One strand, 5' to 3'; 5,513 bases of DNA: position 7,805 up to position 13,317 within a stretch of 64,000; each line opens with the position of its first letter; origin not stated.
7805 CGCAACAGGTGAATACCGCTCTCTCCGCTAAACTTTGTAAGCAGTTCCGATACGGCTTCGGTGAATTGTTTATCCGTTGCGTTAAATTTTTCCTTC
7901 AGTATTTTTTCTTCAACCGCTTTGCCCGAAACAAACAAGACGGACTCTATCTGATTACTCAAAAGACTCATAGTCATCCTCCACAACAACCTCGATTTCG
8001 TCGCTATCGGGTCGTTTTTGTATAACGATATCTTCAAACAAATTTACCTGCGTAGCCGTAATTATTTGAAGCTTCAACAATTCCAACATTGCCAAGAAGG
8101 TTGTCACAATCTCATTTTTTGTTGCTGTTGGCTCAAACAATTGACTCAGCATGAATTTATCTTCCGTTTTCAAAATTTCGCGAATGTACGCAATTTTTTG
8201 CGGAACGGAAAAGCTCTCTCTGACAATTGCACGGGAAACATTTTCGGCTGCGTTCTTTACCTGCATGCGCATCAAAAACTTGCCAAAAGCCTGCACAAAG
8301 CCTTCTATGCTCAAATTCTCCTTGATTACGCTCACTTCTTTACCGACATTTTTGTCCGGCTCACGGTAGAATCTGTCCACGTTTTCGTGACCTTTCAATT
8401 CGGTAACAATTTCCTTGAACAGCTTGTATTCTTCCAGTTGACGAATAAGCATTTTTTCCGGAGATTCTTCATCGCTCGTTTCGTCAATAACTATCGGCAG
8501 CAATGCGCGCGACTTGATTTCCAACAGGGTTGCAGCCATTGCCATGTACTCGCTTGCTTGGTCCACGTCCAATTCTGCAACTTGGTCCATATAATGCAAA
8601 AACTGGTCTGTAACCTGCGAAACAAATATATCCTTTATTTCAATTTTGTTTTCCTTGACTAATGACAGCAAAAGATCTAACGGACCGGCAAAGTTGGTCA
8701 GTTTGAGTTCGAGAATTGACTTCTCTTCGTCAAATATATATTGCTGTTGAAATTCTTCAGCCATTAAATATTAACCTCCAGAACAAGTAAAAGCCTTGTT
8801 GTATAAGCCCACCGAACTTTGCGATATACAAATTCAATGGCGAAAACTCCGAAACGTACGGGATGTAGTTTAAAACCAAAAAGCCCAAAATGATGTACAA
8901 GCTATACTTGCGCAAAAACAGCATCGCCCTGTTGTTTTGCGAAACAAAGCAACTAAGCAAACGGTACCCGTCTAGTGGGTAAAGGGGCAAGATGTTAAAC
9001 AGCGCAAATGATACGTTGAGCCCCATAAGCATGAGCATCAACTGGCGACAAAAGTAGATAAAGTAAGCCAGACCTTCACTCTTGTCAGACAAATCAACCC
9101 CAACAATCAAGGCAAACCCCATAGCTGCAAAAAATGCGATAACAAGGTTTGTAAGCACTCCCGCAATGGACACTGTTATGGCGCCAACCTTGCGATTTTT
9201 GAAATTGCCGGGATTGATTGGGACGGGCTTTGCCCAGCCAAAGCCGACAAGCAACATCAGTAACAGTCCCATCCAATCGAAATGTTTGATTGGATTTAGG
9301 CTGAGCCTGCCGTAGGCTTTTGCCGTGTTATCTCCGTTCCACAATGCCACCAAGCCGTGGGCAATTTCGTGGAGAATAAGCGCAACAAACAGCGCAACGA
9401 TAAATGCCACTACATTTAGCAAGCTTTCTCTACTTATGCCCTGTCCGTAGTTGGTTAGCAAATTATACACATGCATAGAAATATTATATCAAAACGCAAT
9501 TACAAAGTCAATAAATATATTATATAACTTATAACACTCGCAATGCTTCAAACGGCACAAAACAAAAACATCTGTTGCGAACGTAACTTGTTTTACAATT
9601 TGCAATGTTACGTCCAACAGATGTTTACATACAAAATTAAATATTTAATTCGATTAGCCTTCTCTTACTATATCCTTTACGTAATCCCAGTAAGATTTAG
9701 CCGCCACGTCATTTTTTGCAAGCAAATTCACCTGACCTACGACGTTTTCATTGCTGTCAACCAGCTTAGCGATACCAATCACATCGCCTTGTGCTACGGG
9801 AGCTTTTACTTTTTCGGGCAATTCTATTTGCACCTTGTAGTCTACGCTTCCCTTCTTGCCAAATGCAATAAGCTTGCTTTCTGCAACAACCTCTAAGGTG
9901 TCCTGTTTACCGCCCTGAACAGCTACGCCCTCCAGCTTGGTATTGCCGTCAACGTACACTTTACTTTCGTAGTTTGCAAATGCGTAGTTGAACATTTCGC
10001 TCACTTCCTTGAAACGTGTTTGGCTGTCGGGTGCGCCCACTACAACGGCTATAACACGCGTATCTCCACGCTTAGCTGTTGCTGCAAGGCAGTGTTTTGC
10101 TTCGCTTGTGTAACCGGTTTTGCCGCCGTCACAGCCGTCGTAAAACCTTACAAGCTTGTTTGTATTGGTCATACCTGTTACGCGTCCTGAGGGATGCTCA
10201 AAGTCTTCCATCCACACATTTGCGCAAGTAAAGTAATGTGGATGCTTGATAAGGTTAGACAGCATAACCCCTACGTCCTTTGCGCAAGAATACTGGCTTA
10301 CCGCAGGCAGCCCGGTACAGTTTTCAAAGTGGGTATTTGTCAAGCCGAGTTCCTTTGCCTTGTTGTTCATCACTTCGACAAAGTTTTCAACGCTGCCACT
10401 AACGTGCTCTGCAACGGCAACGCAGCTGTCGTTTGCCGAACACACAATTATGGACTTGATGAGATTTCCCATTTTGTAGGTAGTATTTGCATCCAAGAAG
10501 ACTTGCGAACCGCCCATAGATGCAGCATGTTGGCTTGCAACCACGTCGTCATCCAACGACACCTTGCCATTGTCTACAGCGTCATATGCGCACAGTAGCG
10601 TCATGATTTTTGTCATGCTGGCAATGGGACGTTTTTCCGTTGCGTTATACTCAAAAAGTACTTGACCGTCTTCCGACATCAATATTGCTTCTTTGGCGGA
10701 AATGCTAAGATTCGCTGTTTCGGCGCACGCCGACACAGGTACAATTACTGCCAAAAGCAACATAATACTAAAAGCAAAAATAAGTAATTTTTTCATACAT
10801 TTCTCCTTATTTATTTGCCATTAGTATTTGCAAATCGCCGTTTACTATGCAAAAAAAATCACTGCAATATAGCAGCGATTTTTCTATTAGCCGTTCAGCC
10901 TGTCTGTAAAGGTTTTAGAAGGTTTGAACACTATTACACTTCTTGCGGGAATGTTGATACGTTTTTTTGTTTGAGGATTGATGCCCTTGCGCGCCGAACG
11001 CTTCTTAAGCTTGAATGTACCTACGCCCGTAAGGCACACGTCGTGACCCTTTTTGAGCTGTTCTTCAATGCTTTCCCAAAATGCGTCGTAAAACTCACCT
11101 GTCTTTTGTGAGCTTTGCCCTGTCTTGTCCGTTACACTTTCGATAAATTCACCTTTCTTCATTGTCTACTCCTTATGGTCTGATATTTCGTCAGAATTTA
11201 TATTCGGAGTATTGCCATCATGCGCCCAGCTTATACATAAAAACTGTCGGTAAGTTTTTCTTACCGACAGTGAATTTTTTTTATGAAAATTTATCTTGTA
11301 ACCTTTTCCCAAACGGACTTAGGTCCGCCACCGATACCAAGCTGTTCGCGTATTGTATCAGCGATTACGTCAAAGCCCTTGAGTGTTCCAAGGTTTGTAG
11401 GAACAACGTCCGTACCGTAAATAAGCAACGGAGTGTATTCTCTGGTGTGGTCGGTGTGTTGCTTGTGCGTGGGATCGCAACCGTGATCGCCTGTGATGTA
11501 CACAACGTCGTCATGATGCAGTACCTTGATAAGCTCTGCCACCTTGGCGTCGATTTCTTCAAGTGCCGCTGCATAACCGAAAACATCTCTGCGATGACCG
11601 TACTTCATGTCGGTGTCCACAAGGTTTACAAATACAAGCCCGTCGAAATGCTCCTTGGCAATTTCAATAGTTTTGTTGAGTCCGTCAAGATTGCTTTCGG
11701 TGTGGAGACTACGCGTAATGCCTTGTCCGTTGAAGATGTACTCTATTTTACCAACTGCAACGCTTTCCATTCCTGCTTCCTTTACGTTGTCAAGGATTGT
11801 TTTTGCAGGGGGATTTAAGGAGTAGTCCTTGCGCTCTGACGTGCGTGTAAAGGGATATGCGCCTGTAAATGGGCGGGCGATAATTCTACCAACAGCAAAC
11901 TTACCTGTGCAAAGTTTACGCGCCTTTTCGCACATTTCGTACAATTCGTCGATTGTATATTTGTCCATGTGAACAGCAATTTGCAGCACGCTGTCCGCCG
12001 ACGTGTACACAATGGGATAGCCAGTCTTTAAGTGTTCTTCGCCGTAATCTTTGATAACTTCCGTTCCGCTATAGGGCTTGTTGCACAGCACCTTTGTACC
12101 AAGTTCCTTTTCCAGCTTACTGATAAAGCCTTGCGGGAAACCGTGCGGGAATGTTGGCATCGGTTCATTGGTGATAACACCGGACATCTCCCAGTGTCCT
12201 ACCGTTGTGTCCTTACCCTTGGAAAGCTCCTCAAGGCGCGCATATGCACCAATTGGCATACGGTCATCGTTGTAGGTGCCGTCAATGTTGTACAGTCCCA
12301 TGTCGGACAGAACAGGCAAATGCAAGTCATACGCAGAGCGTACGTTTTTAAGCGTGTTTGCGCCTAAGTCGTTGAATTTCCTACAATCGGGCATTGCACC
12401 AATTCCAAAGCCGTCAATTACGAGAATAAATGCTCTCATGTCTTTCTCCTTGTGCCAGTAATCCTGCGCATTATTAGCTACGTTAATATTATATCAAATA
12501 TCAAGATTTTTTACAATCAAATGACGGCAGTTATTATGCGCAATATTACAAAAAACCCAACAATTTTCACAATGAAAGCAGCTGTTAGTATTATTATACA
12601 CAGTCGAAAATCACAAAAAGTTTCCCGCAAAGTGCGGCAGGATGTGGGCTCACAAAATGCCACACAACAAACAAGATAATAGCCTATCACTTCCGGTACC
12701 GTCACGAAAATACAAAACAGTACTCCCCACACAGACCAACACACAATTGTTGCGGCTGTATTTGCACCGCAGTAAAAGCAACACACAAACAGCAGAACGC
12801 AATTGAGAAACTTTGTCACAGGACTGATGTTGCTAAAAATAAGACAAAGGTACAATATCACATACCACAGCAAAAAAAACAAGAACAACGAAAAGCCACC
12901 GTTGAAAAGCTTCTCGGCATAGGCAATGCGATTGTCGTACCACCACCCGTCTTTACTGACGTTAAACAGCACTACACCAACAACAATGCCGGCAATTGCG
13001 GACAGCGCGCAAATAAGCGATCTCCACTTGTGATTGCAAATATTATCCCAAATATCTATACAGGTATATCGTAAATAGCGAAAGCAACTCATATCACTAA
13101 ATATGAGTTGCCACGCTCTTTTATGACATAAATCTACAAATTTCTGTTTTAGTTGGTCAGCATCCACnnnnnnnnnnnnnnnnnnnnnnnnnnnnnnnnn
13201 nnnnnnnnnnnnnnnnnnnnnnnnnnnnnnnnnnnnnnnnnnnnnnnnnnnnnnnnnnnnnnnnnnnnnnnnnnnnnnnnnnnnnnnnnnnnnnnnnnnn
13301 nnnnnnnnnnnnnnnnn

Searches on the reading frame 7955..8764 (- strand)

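Call 41: search_protein_families(library=pfam, proteins=[window:7955-8764:-])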
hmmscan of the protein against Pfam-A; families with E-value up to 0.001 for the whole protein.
window:7955-8764:- (269 aa): 2 families
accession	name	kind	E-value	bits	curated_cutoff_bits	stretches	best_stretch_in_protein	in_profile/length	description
PF02616.19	SMC_ScpA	-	2e-26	93.9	24.6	1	35-249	1-230/232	Segregation and condensation protein ScpA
PF04824.21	Rad21_Rec8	-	0.00061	19.5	22.7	1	202-253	4-54/55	Conserved region of Rad21 / Rec8 like protein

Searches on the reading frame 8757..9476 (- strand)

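Call 41: search_protein_families(library=pfam, proteins=[window:8757-9476:-])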
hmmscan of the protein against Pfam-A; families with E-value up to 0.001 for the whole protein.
window:8757-9476:- (239 aa): 1 family
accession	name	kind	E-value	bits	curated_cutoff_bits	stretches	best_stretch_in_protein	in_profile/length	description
PF02163.28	Peptidase_M50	-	2.5e-10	40.5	27.2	1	24-200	1-216/221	Peptidase family M50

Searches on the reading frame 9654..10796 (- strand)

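Call 41: search_protein_families(library=pfam, proteins=[window:9654-10796:-])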
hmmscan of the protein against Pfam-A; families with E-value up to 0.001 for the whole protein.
window:9654-10796:- (380 aa): 4 families
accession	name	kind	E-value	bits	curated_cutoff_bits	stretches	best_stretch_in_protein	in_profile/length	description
PF00768.25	Peptidase_S11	-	6.8e-67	225.9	27.6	1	28-256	6-238/239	D-alanyl-D-alanine carboxypeptidase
PF13354.11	Beta-lactamase2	-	1.1e-13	51.4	22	1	43-184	9-148/214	Beta-lactamase enzyme family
PF07943.18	PBP5_C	-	5.9e-10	39.6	21.2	1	278-365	3-90/91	Penicillin-binding protein 5, C-terminal domain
PF00144.29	Beta-lactamase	-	9.8e-06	25.4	27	1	41-90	22-82/329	Beta-lactamase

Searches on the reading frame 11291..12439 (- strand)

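Call 40: search_protein_families(library=pfam, proteins=[window:11291-12439:-])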
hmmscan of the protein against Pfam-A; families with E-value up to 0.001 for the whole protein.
window:11291-12439:- (382 aa): 2 families
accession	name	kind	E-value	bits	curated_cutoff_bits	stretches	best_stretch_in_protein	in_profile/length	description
PF01676.23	Metalloenzyme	-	1.9e-37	129.6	24.3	1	1-369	1-250/252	Metalloenzyme superfamily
PF01663.27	Phosphodiest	-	0.00018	21.7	23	1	289-337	184-237/342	Type I phosphodiesterase / nucleotide pyrophosphatase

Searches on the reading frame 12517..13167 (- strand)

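Call 40: search_protein_families(library=pfam, proteins=[window:12517-13167:-])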
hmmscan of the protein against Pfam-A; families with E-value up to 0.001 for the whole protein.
window:12517-13167:- (216 aa): 0 families

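Call 52: search_protein_families(library=pfam, proteins=[window:12517-13167:-], max_evalue=0.01)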
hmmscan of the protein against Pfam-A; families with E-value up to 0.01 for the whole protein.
window:12517-13167:- (216 aa): 1 family
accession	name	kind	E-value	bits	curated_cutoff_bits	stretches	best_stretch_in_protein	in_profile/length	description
PF25810.1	TMEM218_N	-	0.0058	17.1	27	1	89-128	7-46/60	Transmembrane protein 218, N-terminal domain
